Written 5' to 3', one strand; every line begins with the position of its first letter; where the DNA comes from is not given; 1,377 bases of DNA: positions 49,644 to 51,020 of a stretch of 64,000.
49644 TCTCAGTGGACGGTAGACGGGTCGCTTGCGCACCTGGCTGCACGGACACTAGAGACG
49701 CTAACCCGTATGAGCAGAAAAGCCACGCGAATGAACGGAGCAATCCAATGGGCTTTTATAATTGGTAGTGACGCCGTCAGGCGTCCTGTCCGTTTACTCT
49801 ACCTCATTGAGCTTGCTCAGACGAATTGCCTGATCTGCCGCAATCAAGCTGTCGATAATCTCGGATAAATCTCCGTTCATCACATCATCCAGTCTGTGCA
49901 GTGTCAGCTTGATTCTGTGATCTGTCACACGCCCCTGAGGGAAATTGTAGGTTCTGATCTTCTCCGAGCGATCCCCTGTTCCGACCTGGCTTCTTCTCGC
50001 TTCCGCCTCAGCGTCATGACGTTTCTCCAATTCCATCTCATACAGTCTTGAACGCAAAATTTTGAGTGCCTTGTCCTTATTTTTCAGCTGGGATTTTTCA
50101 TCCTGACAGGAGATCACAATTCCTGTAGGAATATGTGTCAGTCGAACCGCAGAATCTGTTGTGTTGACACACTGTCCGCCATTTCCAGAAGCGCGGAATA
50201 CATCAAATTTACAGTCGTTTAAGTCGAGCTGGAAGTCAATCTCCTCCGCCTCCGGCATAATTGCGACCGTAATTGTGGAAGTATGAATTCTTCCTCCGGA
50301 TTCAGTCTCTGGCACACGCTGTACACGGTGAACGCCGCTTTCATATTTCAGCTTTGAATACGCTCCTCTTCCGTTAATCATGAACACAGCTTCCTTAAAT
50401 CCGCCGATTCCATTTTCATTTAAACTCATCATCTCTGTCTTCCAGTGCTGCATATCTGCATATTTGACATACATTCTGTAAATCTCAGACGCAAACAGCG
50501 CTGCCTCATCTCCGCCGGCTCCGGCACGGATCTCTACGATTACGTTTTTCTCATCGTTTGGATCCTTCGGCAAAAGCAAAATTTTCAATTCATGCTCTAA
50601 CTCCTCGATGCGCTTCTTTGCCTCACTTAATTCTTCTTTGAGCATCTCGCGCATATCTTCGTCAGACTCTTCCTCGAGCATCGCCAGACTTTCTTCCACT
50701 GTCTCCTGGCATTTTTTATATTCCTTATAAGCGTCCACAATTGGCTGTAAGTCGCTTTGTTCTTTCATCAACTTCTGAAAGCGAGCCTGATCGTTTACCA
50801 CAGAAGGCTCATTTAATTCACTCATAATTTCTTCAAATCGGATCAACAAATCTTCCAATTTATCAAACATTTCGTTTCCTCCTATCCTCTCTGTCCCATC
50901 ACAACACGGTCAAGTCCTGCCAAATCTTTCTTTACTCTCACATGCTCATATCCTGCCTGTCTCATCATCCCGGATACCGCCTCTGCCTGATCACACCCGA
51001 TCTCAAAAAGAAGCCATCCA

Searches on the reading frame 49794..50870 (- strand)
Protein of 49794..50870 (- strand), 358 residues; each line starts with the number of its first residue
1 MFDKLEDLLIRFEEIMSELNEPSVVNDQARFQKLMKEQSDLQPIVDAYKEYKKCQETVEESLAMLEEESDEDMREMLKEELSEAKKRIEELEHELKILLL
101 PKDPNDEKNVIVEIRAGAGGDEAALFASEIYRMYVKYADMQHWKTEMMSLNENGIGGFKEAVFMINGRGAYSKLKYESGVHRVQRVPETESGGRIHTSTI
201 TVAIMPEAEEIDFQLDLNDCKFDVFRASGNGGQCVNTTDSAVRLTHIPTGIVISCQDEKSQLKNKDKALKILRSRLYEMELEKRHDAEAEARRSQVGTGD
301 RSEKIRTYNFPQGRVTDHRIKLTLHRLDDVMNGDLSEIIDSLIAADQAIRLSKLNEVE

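Call 14: find_encoding_contigs(protein=window:49794-50870:-, flank=10000, max_places=10)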
Protein window:49794-50870:- (358 aa): 5 contigs read that carry it; 4 places shown.
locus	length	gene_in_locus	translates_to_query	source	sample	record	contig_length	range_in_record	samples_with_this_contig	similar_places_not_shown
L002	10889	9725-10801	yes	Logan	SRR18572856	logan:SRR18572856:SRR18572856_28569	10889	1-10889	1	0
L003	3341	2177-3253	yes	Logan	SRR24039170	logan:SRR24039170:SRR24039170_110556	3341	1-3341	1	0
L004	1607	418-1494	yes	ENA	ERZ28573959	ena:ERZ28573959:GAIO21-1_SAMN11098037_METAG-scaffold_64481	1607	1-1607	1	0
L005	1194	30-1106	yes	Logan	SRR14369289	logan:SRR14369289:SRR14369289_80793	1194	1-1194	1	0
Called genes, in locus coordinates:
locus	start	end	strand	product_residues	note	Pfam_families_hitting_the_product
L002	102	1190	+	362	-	PF17853:GGDEF_2, PF13556:HTH_30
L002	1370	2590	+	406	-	PF00595:PDZ (weak), PF13180:PDZ_2 (faint), PF17820:PDZ_6, PF03572:Peptidase_S41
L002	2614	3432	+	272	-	PF03979:Sigma70_r1_1 (weak), PF04542:Sigma70_r2 (weak)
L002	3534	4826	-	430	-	PF01595:CNNM, PF00571:CBS (weak), PF03471:CorC_HlyC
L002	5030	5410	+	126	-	PF12670:DUF3792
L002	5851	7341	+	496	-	PF07498:Rho_N (faint), PF07497:Rho_RNA_bind, PF00006:ATP-synt_ab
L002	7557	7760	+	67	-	PF01197:Ribosomal_L31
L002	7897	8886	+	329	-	PF07136:DUF1385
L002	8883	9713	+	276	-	PF17827:PrmC_N, PF05175:MTS, PF06325:PrmA, PF03602:Cons_hypoth95 (weak), PF13847:Methyltransf_31, PF08242:Methyltransf_12 (weak), PF13649:Methyltransf_25, PF07669:Eco57I (weak), +2 more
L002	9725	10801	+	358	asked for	PF03462:PCRF, PF00472:RF-1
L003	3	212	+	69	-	?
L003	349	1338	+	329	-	PF07136:DUF1385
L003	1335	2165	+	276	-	PF17827:PrmC_N, PF05175:MTS, PF06325:PrmA, PF03602:Cons_hypoth95 (weak), PF13847:Methyltransf_31, PF08242:Methyltransf_12 (weak), PF13649:Methyltransf_25, PF07669:Eco57I (weak), +3 more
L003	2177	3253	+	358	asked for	PF03462:PCRF, PF00472:RF-1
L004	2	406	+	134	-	?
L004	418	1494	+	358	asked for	PF03462:PCRF, PF00472:RF-1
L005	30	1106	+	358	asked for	PF03462:PCRF, PF00472:RF-1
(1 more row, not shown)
